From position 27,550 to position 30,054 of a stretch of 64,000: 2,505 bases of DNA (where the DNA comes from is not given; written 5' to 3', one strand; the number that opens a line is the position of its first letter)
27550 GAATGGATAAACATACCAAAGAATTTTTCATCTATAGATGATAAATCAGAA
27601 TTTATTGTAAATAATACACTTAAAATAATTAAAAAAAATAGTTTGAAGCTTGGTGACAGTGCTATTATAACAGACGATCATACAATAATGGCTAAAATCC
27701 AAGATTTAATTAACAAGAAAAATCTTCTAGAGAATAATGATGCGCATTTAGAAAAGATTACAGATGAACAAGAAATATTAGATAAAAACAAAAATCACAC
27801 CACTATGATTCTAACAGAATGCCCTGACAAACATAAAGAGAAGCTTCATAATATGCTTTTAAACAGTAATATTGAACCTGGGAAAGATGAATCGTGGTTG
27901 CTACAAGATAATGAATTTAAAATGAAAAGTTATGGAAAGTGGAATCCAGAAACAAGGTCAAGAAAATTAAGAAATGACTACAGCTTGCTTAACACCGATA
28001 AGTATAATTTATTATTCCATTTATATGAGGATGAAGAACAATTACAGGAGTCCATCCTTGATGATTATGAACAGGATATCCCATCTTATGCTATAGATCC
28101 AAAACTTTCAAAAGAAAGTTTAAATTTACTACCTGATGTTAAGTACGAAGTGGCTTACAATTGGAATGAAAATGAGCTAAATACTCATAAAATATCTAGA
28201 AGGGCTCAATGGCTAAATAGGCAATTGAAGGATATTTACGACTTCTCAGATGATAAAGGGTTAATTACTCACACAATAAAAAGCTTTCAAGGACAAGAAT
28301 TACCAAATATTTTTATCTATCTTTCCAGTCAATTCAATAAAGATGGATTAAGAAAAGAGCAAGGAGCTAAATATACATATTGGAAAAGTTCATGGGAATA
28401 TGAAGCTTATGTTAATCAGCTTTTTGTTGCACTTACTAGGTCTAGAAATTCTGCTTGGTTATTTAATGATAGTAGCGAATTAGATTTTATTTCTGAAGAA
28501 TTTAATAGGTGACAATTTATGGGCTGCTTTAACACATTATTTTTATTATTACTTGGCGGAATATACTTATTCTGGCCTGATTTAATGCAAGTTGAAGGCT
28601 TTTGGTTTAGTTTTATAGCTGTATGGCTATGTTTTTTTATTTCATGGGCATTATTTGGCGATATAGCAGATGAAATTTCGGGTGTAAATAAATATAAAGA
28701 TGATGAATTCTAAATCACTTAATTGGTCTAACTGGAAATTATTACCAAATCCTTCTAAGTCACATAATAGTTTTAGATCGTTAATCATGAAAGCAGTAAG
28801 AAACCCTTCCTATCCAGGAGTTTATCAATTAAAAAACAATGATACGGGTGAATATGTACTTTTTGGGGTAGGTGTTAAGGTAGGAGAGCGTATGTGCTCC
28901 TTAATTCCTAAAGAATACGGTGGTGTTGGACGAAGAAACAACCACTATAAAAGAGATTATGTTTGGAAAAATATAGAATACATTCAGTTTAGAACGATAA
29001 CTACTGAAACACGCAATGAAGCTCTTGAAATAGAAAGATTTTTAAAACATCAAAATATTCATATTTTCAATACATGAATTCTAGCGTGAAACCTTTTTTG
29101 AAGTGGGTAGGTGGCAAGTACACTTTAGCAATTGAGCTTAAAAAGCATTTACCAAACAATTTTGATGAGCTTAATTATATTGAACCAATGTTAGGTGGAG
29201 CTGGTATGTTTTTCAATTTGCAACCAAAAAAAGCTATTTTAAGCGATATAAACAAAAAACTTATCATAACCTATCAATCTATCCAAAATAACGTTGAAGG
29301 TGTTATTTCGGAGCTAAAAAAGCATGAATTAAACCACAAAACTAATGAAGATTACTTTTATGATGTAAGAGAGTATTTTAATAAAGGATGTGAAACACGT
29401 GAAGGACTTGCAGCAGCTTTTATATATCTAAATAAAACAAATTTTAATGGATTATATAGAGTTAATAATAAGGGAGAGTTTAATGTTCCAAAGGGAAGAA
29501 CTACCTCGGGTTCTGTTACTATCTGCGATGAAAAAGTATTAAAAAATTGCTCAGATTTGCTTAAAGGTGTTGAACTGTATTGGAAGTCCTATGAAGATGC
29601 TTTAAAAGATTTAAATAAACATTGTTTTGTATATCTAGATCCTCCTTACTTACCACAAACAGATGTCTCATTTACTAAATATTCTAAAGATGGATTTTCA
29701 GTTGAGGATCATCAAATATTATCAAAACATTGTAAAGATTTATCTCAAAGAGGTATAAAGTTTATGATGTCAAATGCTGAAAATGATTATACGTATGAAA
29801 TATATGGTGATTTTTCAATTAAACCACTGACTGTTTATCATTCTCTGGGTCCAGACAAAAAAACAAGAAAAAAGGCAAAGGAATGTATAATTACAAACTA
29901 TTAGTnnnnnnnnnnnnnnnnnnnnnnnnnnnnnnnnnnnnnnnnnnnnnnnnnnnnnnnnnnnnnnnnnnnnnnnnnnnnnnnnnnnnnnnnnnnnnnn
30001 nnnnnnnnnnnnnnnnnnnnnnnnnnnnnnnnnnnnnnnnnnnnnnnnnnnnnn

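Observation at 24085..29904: Seven-gene AT-rich operon built around an SF1 helicase with unknown partners: candidate defence or satellite-replication module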

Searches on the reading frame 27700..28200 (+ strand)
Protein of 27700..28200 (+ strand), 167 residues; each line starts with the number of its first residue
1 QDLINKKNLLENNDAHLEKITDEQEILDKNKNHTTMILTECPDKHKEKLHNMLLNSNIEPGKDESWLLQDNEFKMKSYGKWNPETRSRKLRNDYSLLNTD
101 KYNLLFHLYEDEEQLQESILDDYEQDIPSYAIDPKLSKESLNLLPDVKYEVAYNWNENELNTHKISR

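Call 32: search_protein_families(library=pfam, proteins=[window:27700-28200:+], max_evalue=1)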
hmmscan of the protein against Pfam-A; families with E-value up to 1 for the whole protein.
window:27700-28200:+ (167 aa): 2 families
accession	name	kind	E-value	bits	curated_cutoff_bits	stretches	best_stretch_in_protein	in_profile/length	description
PF08589.15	ATG43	-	0.0095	17.3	25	1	104-153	38-81/98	Autophagy receptor ATG43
PF16353.11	LacZ_4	-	0.065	14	27.3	1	90-121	3-34/87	Beta-galactosidase, domain 4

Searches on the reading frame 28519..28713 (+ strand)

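Call 3: search_protein_families(library=pfam, proteins=[window:28519-28713:+], max_evalue=0.1)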
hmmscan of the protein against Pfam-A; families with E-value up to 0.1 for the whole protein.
window:28519-28713:+ (64 aa): 1 family
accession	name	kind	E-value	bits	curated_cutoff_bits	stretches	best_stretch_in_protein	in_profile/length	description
PF03772.21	Competence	-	0.0033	17.3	23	1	7-45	103-141/270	Competence protein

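Call 4: search_protein_families(library=padloc, proteins=[window:28519-28713:+], max_evalue=0.1)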
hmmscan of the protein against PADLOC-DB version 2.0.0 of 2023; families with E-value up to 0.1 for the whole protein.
window:28519-28713:+ (64 aa): 0 families

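Call 5: search_protein_families(library=phrogs, proteins=[window:28519-28713:+], max_evalue=0.1)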
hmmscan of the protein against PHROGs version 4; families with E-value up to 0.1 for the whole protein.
window:28519-28713:+ (64 aa): 0 families

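Call 6: search_protein_families(library=ncbifam, proteins=[window:28519-28713:+], max_evalue=0.1)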
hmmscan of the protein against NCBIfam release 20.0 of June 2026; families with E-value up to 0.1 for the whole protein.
window:28519-28713:+ (64 aa): 0 families

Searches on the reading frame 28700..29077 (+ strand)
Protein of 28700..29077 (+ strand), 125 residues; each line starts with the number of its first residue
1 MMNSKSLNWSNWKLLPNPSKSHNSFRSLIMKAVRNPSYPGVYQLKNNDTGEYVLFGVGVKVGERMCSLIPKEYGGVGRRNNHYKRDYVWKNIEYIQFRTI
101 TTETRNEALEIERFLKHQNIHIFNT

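Call 3: search_protein_families(library=pfam, proteins=[window:28700-29077:+], max_evalue=0.1)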
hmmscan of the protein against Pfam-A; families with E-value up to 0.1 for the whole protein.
window:28700-29077:+ (125 aa): 1 family
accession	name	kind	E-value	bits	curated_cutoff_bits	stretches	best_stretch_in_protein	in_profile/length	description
PF10989.13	DUF2808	-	0.073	13.5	25.3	0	28-44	107-123/146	Protein of unknown function (DUF2808)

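Call 4: search_protein_families(library=padloc, proteins=[window:28700-29077:+], max_evalue=0.1)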
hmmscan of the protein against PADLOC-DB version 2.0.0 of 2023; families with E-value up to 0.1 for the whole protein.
window:28700-29077:+ (125 aa): 0 families

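Call 5: search_protein_families(library=phrogs, proteins=[window:28700-29077:+], max_evalue=0.1)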
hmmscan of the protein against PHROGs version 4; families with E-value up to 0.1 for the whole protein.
window:28700-29077:+ (125 aa): 1 family
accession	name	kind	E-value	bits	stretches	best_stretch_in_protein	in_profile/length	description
phrog_25831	-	unknown function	0.047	14.8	1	60-111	35-83/100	-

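Call 6: search_protein_families(library=ncbifam, proteins=[window:28700-29077:+], max_evalue=0.1)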
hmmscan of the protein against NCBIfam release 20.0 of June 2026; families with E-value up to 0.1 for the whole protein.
window:28700-29077:+ (125 aa): 0 families

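Call 58: search_solved_structures(query=window:28700-29077:+, max_evalue=10, show_alignments=3)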
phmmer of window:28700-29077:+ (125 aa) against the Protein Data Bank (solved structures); distinct sequences matched with E-value up to 10: 2.
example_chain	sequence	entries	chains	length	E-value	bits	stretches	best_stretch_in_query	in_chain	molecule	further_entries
1aqz_A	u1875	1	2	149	0.21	15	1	2-86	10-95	RESTRICTOCIN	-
1jbr_A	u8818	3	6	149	0.22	14.9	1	2-86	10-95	Restrictocin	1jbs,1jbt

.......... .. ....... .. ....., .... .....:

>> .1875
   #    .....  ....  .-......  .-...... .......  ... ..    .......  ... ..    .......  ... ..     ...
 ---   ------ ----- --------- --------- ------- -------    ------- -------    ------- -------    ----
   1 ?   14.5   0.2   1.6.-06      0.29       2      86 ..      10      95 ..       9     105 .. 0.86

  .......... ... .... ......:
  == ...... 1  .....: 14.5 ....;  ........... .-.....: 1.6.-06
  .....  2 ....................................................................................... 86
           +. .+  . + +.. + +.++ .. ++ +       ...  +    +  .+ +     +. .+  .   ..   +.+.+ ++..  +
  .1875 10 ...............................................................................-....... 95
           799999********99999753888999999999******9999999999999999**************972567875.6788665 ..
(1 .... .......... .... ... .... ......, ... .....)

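Call 60: find_homologous_proteins(query=window:28700-29077:+, max_evalue=0.01)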
Query window:28700-29077:+ (125 aa): 18 proteins with E <= 0.01 among 18 candidates.
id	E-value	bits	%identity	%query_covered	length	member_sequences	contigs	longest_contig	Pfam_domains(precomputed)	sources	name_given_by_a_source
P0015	1.7e-80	285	100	100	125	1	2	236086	-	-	-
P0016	9.2e-80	283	100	99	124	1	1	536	-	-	-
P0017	3.0e-79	281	98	100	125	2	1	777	-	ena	-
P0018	2.0e-78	278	98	100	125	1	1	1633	-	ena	-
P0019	4.9e-74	264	94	99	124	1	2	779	-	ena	-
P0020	6.7e-74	264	93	99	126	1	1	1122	-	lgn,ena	-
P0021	1.1e-73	263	92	99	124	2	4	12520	-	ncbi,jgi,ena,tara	tara:strand:+ start:1087 stop:1461 length:375 start_codon:yes stop_codon:yes gene_type:complete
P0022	1.5e-73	263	91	99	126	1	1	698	-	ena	-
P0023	5.1e-73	261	92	99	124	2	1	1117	-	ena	-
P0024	1.6e-71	256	90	99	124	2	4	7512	-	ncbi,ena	-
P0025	3.8e-71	255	88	99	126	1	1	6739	-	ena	-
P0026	2.7e-70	252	88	99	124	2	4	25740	-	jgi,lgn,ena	-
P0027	3.4e-70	252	89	99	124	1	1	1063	-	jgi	jgi:hypothetical protein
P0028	2.3e-69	249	86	99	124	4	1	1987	-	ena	-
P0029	4.5e-68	245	84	99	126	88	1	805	-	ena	-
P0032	1.2e-22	98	52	94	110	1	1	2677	-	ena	-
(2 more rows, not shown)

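Call 62: find_encoding_contigs(protein=P0026, flank=10000, max_places=4)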
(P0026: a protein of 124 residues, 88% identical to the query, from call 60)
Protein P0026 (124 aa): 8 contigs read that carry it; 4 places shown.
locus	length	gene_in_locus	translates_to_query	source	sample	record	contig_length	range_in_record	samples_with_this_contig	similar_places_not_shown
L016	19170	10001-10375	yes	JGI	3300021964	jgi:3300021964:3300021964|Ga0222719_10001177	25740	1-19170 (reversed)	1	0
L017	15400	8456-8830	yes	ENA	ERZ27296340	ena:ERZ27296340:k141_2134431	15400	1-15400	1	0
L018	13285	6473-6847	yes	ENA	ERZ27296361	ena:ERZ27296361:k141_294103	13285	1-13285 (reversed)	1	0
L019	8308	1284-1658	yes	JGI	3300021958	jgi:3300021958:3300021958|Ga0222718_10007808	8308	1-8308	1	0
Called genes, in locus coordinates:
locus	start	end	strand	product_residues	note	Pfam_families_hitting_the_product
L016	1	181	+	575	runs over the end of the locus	PF00351:Biopterin_H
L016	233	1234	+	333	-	PF01073:3Beta_HSD, PF01370:Epimerase, PF07993:NAD_binding_4, PF13460:NAD_binding_10, PF16363:GDP_Man_Dehyd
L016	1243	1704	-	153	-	-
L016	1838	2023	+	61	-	-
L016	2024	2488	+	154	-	-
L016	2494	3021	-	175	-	-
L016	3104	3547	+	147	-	PF04664:OGFr_N (faint)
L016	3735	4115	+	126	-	-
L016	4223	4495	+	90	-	-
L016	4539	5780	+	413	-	-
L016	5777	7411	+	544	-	PF00012:HSP70, PF06723:MreB_Mbl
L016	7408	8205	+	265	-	PF01435:Peptidase_M48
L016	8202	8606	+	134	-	-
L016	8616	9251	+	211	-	-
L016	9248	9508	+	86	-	PF20619:DUF6804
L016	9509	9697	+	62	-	-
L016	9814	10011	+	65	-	-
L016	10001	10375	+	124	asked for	-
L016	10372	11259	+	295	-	PF02086:MethyltransfD12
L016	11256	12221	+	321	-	PF23871:DUF7226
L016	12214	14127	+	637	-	PF00270:DEAD, PF04851:ResIII, PF18766:SWI2_SNF2 (weak), PF00271:Helicase_C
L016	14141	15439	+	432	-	-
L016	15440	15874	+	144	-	PF06803:DUF1232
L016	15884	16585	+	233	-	PF00520:Ion_trans, PF07885:Ion_trans_2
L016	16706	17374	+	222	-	-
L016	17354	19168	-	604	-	?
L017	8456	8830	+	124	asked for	-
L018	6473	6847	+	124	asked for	-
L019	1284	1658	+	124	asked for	-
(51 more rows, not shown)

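Call 63: find_encoding_contigs(protein=P0032, flank=10000)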
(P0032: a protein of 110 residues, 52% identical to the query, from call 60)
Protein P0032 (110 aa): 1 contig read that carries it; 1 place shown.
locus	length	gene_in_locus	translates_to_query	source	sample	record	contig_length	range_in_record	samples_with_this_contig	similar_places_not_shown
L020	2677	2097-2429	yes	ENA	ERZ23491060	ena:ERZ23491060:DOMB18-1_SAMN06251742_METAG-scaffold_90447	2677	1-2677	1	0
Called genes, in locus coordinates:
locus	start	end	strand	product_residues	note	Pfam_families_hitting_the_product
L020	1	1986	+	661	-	?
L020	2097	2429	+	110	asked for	-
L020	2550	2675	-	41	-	?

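Call 64: find_encoding_contigs(protein=P0025, flank=10000)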
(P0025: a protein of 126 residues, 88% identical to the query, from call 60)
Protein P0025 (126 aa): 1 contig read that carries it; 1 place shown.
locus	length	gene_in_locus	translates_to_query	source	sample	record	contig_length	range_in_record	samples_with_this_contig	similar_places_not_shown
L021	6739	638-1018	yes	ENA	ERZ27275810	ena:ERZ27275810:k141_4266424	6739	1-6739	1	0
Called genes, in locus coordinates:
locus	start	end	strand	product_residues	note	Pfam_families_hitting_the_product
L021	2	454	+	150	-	?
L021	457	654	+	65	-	-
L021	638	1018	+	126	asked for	-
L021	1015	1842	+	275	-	PF02086:MethyltransfD12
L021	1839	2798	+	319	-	-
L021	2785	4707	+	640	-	PF00270:DEAD, PF04851:ResIII, PF18766:SWI2_SNF2 (weak), PF00271:Helicase_C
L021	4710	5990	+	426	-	-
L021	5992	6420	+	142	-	-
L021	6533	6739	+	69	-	?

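Call 67: search_solved_structures(query=A4, max_evalue=10, show_alignments=3)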
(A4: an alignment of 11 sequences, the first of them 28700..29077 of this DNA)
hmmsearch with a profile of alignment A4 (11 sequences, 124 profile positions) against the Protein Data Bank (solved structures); distinct sequences matched with E-value up to 10: 11.
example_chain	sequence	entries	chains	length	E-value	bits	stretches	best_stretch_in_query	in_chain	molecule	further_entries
8sgb_C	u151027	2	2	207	0.043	17.2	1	36-68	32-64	Natural Killer T cell receptor TRAV26A-2 alpha chain | Natural killer T cell receptor TRAV26-2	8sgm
4z7u_E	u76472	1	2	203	0.05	16.9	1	36-68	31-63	T-CELL RECEPTOR, S13 ALPHA CHAIN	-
4gg6_E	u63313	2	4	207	0.063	16.6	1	36-68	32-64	T-CELL RECEPTOR, SP3.4 ALPHA CHAIN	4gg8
5d2n_C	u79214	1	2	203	0.072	16.4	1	36-68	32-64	C25 alpha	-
4z7v_E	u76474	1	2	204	0.093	16.1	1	36-68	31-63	T-CELL RECEPTOR, L3-12 ALPHA CHAIN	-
3o6f_C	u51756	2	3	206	0.11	15.9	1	36-68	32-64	T-cell receptor alpha chain C region | T-cell receptor alpha chain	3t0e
1mi5_D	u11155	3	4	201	0.11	15.9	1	37-68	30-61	TcR alpha chain | LC13 TCR alpha chain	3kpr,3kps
1kgc_D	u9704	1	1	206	0.11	15.8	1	36-68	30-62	T-cell receptor alpha chain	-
4rkp_A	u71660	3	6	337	0.27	14.6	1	14-68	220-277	Putative uncharacterized protein Ta1305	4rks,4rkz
1yd6_A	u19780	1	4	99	0.61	13.4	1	34-111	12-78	UvrC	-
1yd3_A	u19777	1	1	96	0.96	12.8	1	32-71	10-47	UvrABC system protein C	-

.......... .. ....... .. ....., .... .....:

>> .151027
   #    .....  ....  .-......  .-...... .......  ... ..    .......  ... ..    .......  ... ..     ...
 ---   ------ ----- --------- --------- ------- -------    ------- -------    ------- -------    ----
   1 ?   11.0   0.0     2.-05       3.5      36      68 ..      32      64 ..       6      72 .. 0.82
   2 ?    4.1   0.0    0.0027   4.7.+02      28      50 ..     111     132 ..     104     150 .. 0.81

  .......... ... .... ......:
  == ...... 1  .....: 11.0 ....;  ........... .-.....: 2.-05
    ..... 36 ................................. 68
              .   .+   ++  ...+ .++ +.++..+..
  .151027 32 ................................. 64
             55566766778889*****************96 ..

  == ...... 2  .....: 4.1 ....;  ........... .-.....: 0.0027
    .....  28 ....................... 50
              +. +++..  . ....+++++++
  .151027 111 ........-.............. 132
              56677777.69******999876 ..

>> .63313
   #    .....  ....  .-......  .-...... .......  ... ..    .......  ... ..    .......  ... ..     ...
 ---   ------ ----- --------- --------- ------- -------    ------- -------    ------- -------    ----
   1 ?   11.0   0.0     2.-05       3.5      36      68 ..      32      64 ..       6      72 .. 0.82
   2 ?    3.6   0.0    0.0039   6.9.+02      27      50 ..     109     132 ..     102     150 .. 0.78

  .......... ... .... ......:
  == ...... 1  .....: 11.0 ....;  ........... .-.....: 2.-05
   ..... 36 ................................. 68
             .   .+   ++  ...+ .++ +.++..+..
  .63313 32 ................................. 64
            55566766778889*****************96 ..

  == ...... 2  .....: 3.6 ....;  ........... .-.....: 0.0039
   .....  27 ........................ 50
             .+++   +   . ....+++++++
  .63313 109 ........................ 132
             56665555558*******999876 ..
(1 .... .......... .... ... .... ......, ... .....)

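Call 85: search_protein_families(library=padloc, proteins=[L016:11256-12221:+, L016:12214-14127:+, L016:14141-15439:+, L016:15440-15874:+, L016:4539-5780:+, L016:5777-7411:+, L016:7408-8205:+, L016:8616-9251:+], max_evalue=0.01)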
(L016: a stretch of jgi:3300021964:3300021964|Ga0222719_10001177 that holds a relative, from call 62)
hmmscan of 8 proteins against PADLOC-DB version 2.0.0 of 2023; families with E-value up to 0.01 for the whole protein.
L016:11256-12221:+ (321 aa): 0 families

L016:12214-14127:+ (637 aa): 18 families
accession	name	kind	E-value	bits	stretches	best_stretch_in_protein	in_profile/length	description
PDLC02707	PbeA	-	1e-15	55.4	3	219-335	512-619/672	PbeA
PDLC03659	mREase_IV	-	3.5e-15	52.9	1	4-339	216-559/945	Type IV methyl-directed restriction enzyme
PDLC03658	mREase_IV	-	4.6e-12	42.5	1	23-350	238-563/953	Type IV methyl-directed restriction enzyme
PDLC02704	PbeA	-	5.5e-10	36.3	1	121-157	386-422/682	PbeA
PDLC03047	REase_I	-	3.4e-09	33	2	230-332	605-702/1107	Type I restriction enzyme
PDLC00938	Cas3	-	2.9e-08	31.3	1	193-357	183-343/358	CRISPR-associated helicase Cas3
PDLC02703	PbeA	-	9.6e-08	29.1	2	5-60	245-294/626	PbeA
PDLC01252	Cas3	-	6.5e-07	27.1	1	122-335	116-290/324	CAS-I; effector_G3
PDLC01765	Cas3c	-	6.5e-07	26.6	1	184-356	334-484/612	-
PDLC01763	Cas3b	-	4.4e-06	23.7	1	12-78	247-311/762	-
PDLC03928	PsyrT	-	1.7e-05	21.3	1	232-337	244-339/689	-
PDLC02865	DpdF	-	2.5e-05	20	1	207-337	957-1074/1499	DpdF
PDLC01766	Cas3c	-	0.00011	18.5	0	208-352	730-860/1009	-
PDLC02864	DpdF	-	0.0002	18.3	1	219-337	224-332/610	DpdF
PDLC02870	DpdF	-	0.00025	17.7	1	281-333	268-320/534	DpdF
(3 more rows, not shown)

L016:14141-15439:+ (432 aa): 18 families
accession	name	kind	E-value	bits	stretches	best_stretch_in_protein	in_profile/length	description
PDLC03998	PD-Lambda-5_A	-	2.6e-09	34.4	1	59-154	32-126/466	-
PDLC04017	PD-Lambda-5_A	-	3.8e-09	33.9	1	31-152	18-127/473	-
PDLC04014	PD-Lambda-5_A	-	7.9e-08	29.6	1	55-129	22-94/456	-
PDLC04011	PD-Lambda-5_A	-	1.1e-07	28.8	1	65-154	38-125/526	-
PDLC04016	PD-Lambda-5_A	-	5.3e-07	27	1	61-154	37-127/494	-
PDLC04007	PD-Lambda-5_A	-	1.2e-06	25.9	1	29-130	8-99/454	-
PDLC03994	PD-Lambda-5_A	-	1.7e-06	25.1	1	63-115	33-85/508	-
PDLC03999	PD-Lambda-5_A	-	6.1e-06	23.2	1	62-117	35-89/493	-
PDLC04013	PD-Lambda-5_A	-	6.9e-06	23.6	1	56-129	26-101/440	-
PDLC04009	PD-Lambda-5_A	-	9.4e-06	22.6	1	62-147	34-114/488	-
PDLC04002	PD-Lambda-5_A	-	1.8e-05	22.1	1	56-124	28-94/471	-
PDLC04005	PD-Lambda-5_A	-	3.9e-05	20.8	1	73-114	57-97/502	-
PDLC04001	PD-Lambda-5_A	-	7.5e-05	19.9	1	30-117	9-93/467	-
PDLC04000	PD-Lambda-5_A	-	8.3e-05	19.9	1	55-119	25-93/428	-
PDLC04607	PDC-M38A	-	0.00011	18.7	1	66-123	56-112/715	-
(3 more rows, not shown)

L016:15440-15874:+ (144 aa): 0 families

L016:4539-5780:+ (413 aa): 0 families

L016:5777-7411:+ (544 aa): 0 families

L016:7408-8205:+ (265 aa): 1 family
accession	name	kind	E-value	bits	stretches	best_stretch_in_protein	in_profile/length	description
PDLC04141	capP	-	4.4e-05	21.1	1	84-139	44-89/242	capP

L016:8616-9251:+ (211 aa): 0 families

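Call 89: search_dna_similar(query=window:28700-29077:+, collection=phages, mode=protein, max_evalue=0.01, max_rows=10)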
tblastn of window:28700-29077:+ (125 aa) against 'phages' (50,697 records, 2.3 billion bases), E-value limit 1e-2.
No match.

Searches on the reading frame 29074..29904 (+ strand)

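Call 3: search_protein_families(library=pfam, proteins=[window:29074-29904:+], max_evalue=0.1)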
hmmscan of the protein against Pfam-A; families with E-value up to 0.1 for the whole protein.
window:29074-29904:+ (276 aa): 2 families
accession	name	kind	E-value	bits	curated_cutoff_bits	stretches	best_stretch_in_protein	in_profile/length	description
PF02086.21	MethyltransfD12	-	3.9e-58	197.6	22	1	11-251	1-246/253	D12 class N6 adenine-specific DNA methyltransferase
PF14418.11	OHA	-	0.041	14.2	26.1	0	6-33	6-31/77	OST-HTH Associated domain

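Call 4: search_protein_families(library=padloc, proteins=[window:29074-29904:+], max_evalue=0.1)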
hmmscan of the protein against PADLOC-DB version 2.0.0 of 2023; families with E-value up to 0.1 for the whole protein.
window:29074-29904:+ (276 aa): 22 families
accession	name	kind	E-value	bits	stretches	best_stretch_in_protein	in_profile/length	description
PDLC03294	MTase_II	-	2e-85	284.8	1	4-276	3-271/272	Type II methyltransferase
PDLC03735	oMTase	-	1.3e-72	242.6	1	3-276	5-282/284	orphan methyltransferase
PDLC03729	oMTase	-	2.5e-61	205.6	1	5-272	4-265/275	orphan methyltransferase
PDLC03261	MTase_II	-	9.9e-57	190.6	1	2-254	21-266/643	Type II methyltransferase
PDLC03266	MTase_II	-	7.9e-53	177.7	1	3-275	12-282/285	Type II methyltransferase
PDLC03264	MTase_II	-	6.2e-30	102.5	1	6-275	12-282/306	Type II methyltransferase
PDLC03247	MTase_II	-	1.5e-28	97.9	1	5-276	2-265/282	Type II methyltransferase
PDLC03344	MTase_II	-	1.3e-25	88.1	1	5-148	3-145/154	Type II methyltransferase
PDLC03287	MTase_II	-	5.2e-23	79.7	1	3-276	361-641/646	Type II methyltransferase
PDLC03383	MTase_II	-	1.8e-22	78.1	2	82-276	113-313/318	Type II methyltransferase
PDLC03349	MTase_II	-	1.4e-20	71.7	2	83-223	162-302/374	Type II methyltransferase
PDLC03717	oMTase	-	7.1e-17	59.7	1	5-276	2-266/285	orphan methyltransferase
PDLC03302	MTase_II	-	2.2e-16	57.7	1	4-223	358-573/626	Type II methyltransferase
PDLC04018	PD-Lambda-5_B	-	4.2e-16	57.1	2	9-127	8-128/291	-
PDLC03722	oMTase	-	4.2e-15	54.3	1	11-238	7-215/259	orphan methyltransferase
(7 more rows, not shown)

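Call 5: search_protein_families(library=phrogs, proteins=[window:29074-29904:+], max_evalue=0.1)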
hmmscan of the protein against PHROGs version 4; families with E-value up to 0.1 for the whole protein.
window:29074-29904:+ (276 aa): 5 families
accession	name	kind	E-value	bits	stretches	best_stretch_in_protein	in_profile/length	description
phrog_56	-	other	2.1e-70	239.8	1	1-276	57-323/647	DNA methyltransferase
phrog_26700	-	unknown function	3.1e-40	139.2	1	5-276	6-276/552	-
phrog_116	-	other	9.9e-34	117.7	1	4-272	509-774/779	DNA methyltransferase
phrog_1996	-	other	1.4e-20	74.8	1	153-276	24-141/150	DNA methyltransferase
phrog_23217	-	unknown function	0.0036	18.5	1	5-78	3-74/109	-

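Call 6: search_protein_families(library=ncbifam, proteins=[window:29074-29904:+], max_evalue=0.1)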
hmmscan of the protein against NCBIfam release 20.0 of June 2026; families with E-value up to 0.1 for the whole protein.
window:29074-29904:+ (276 aa): 2 families
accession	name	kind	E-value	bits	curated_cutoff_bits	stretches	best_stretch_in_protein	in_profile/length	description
TIGR00571.1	dam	subfamily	1.1e-77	261.3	114.85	1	5-275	1-267/267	Dam family site-specific DNA-(adenine-N6)-methyltransferase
NF008152.0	PRK10904.1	equivalog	5.1e-46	157.2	441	1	6-272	5-265/271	adenine-specific DNA-methyltransferase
